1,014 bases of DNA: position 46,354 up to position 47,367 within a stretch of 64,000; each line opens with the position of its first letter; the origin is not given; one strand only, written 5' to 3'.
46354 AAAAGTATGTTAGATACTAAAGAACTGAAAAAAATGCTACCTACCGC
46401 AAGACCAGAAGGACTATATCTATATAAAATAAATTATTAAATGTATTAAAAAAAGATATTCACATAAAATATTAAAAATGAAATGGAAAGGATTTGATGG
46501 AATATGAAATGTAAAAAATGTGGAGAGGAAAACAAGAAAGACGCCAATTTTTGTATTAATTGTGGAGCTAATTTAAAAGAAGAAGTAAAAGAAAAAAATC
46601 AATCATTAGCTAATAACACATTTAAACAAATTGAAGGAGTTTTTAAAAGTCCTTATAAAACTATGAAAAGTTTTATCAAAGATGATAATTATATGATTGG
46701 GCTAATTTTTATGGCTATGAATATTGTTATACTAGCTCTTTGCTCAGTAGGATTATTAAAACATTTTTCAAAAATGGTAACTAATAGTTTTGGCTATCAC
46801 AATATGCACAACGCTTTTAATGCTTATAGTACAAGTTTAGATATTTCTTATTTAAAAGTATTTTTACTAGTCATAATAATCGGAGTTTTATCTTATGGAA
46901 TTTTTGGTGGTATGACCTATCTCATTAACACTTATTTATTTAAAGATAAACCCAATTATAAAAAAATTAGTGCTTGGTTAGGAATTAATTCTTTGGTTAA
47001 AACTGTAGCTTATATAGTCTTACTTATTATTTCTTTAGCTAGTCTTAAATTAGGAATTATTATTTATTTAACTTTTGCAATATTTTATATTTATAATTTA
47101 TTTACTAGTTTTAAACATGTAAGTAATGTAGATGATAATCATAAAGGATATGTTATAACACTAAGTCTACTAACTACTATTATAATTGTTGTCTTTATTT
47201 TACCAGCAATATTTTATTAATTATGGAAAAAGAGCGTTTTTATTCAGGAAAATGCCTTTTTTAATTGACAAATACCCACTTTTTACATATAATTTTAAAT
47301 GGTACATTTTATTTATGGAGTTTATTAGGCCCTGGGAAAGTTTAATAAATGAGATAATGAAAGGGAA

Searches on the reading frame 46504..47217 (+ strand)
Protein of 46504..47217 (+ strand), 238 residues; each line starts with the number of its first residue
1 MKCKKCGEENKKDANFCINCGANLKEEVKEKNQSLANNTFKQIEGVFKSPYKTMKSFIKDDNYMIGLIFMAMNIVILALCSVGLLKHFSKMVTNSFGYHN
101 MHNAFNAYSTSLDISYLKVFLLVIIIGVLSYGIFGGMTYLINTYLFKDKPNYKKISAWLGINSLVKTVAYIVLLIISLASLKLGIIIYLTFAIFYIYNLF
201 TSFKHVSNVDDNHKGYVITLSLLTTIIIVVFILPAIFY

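Call 3: search_protein_families(library=pfam, proteins=[window:46504-47217:+], max_evalue=0.1)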
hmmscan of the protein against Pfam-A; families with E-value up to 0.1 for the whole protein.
window:46504-47217:+ (238 aa): 6 families
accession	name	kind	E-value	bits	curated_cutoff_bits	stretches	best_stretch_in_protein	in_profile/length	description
PF04893.22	Yip1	-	1.3e-09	38.6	28.6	1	45-231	2-171/173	Yip1 domain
PF13240.11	Zn_Ribbon_1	-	1.4e-07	31.5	25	1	2-24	1-23/23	zinc-ribbon domain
PF12773.13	DZR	-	4.3e-05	24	27.3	1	3-25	1-23/45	Double zinc ribbon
PF13248.11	Zn_ribbon_3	-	9.8e-05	22.1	27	1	2-24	4-26/26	zinc-ribbon domain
PF24463.1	DUF7577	-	0.00088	19.3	28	1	3-24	5-26/27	Domain of unknown function (DUF7577)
PF00641.23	Zn_ribbon_RanBP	-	0.091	12.5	27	0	2-22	6-26/30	Zn-finger in Ran binding protein and others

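Call 4: search_protein_families(library=ncbifam, proteins=[window:46504-47217:+], max_evalue=0.1)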
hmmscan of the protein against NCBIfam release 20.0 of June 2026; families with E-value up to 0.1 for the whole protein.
window:46504-47217:+ (238 aa): 4 families
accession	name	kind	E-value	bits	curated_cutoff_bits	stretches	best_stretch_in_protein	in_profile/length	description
NF053815.1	teico_TcaA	equivalog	0.0017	17.2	550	1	2-38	3-35/463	membrane-associated protein TcaA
NF011149.0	PRK14559.1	equivalog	0.015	14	374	1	2-35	3-36/642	serine/threonine phosphatase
TIGR03826.1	YvyF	hypoth_equivalog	0.086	12.8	124.15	0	2-39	83-119/137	TIGR03826 family flagellar region protein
NF045510.1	4Cys_prefix_kin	domain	0.096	13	24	1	10-24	12-26/26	4-Cys prefix domain-containing protein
